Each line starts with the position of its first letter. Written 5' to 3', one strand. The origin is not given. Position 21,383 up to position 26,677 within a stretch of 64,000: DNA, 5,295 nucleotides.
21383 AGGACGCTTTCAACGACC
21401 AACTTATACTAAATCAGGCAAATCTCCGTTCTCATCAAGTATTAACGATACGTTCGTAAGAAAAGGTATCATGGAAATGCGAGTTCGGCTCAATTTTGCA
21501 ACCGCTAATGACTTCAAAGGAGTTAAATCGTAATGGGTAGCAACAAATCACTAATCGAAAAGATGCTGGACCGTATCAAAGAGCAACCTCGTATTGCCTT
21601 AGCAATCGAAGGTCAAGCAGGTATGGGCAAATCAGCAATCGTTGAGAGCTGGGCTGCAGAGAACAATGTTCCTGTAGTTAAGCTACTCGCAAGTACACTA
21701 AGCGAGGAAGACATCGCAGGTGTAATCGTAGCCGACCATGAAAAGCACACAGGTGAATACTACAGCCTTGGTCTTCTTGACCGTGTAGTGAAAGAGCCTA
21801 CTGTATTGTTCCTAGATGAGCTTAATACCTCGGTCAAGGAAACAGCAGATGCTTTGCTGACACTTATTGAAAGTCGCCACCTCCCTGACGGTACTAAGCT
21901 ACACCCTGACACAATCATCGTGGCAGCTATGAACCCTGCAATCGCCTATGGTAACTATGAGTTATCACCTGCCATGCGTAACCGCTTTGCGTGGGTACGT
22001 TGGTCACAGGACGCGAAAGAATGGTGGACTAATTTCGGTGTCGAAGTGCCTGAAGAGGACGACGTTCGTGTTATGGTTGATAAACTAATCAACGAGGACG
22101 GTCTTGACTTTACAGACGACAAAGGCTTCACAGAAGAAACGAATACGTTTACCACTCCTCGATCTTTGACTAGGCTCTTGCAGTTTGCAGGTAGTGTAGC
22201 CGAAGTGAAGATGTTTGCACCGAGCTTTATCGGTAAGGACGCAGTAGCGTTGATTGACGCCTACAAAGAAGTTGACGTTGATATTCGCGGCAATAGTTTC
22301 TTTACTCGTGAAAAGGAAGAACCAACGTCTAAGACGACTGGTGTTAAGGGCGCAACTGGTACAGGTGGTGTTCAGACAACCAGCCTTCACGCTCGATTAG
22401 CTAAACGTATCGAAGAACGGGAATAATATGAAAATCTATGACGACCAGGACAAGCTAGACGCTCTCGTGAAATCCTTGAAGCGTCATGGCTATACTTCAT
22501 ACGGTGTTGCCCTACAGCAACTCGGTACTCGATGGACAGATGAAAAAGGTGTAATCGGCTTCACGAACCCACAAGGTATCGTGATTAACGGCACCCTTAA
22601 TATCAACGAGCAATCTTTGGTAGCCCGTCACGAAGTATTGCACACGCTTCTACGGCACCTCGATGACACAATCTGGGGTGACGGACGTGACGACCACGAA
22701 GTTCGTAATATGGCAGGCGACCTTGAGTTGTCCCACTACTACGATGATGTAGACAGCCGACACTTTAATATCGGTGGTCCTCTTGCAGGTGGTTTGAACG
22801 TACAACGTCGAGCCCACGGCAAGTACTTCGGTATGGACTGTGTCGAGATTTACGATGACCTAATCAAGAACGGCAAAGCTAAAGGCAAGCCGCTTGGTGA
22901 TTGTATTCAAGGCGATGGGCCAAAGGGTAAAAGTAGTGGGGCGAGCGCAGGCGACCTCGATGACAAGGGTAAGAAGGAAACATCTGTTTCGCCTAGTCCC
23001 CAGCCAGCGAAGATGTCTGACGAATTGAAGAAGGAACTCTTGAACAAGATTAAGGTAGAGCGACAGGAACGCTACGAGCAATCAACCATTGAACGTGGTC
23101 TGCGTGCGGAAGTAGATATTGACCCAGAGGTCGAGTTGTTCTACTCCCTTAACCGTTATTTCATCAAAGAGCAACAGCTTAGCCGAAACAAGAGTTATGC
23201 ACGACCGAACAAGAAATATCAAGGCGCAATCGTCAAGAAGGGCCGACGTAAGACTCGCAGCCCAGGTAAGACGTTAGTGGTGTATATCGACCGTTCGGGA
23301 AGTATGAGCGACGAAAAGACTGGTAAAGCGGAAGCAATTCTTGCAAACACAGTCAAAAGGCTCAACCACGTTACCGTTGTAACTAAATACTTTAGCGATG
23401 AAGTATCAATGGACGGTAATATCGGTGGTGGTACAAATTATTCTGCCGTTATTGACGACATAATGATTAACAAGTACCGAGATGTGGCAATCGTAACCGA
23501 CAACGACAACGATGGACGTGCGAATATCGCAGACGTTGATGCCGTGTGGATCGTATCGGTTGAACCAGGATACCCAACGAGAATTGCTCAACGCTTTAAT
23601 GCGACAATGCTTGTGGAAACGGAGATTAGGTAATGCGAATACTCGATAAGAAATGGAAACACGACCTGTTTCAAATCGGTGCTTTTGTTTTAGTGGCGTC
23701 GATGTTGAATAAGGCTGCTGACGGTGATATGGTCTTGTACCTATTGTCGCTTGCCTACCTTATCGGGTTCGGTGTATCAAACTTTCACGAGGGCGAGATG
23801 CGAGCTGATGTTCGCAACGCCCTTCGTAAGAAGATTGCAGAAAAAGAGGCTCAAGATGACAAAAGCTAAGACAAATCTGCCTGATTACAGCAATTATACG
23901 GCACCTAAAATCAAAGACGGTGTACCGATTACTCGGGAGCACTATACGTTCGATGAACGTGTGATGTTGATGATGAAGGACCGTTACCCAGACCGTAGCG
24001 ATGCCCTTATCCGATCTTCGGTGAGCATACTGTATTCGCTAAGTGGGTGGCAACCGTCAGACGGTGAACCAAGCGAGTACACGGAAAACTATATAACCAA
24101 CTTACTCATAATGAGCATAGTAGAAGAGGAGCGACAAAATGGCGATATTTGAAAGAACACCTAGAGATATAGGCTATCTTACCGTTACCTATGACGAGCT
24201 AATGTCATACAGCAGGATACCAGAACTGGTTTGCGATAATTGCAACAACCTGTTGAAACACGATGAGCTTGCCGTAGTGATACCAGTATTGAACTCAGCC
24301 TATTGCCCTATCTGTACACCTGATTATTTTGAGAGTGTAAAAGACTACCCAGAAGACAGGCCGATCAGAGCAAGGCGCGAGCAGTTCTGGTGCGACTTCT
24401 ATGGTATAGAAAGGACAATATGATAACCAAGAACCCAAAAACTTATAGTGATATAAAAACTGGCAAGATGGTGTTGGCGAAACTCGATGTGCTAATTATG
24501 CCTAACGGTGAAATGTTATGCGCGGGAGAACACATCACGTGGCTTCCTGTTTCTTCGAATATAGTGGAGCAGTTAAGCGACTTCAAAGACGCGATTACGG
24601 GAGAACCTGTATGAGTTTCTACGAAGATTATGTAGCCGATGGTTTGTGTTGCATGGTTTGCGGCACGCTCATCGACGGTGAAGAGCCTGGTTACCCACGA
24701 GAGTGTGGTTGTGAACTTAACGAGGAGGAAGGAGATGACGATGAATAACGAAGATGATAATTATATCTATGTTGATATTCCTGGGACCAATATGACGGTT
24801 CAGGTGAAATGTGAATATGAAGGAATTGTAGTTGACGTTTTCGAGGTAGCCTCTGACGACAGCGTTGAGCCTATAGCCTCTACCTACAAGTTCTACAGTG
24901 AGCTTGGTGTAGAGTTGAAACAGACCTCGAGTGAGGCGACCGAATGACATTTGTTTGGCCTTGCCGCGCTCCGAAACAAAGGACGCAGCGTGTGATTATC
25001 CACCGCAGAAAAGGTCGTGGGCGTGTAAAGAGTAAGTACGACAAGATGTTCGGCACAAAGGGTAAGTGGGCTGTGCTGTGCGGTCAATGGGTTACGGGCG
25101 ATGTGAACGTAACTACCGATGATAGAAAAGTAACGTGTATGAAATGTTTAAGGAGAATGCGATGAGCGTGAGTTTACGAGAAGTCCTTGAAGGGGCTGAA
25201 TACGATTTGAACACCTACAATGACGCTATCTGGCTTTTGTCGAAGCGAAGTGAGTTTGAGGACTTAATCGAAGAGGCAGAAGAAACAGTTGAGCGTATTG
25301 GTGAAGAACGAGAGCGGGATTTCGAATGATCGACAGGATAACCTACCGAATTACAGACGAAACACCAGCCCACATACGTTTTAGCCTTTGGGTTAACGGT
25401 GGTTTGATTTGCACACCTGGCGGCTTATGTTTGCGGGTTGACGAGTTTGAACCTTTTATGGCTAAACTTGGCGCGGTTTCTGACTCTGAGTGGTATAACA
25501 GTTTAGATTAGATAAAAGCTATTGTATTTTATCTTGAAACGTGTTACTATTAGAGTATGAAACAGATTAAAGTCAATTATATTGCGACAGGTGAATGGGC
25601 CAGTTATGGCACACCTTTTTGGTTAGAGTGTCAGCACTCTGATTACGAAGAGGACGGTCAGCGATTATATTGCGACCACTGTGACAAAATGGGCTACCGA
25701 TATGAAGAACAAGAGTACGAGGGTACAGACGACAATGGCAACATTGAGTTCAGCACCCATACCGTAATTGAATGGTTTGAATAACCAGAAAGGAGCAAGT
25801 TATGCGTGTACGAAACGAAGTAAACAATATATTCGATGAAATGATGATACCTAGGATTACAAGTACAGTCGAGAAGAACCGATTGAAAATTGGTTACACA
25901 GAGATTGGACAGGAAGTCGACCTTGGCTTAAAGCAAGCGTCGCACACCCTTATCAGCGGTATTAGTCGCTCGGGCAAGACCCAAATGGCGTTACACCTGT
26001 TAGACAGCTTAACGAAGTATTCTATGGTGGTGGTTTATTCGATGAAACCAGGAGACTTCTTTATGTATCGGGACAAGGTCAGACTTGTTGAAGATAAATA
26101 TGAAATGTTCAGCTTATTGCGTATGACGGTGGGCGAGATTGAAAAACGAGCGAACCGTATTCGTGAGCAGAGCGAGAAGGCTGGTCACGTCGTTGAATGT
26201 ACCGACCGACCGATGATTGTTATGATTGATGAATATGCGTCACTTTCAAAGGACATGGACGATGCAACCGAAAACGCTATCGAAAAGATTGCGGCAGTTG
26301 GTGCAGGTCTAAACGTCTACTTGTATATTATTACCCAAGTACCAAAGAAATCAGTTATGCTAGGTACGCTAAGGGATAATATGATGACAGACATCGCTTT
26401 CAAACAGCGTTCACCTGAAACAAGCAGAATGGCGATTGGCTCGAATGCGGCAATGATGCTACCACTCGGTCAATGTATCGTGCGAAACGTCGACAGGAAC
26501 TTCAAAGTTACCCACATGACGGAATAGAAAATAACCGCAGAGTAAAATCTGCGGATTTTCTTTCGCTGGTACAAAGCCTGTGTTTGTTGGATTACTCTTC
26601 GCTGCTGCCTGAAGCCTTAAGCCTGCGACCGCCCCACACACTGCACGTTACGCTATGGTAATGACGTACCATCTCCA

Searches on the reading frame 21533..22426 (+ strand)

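Call 75: search_protein_families(library=phrogs, proteins=[window:21533-22426:+], max_evalue=0.001)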
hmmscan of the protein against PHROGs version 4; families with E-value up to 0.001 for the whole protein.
window:21533-22426:+ (297 aa): 4 families
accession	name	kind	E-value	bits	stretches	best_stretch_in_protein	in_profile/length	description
phrog_1297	-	other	3.6e-26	93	1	22-217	27-224/356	ATPase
phrog_249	-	moron, auxiliary metabolic gene and host takeover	8.5e-10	39.5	1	12-158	119-276/380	porphyrin biosynthesis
phrog_16335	-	other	1.5e-08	35.1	1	26-139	32-148/267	ATPase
phrog_16448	-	other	1.8e-05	24.2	1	23-153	452-586/680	ATPase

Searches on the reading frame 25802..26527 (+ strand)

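Call 75: search_protein_families(library=phrogs, proteins=[window:25802-26527:+], max_evalue=0.001)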
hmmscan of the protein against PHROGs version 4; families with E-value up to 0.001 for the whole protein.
window:25802-26527:+ (241 aa): 5 families
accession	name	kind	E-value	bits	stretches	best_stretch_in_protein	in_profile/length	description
phrog_1358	-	moron, auxiliary metabolic gene and host takeover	1e-26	93.8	1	25-229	582-802/1382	FtsK/SpoIIIE-like protein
phrog_3551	-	moron, auxiliary metabolic gene and host takeover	2.6e-09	36.7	1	29-212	419-613/758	FtsK/SpoIIIE-like protein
phrog_2666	-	head and packaging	5e-06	26.4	1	43-202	318-484/555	terminase large subunit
phrog_168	-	DNA, RNA and nucleotide metabolism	1e-05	26.4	1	44-204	40-160/314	clamp loader of DNA polymerase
phrog_6891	-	other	0.00043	21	1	44-91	40-83/310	ATPase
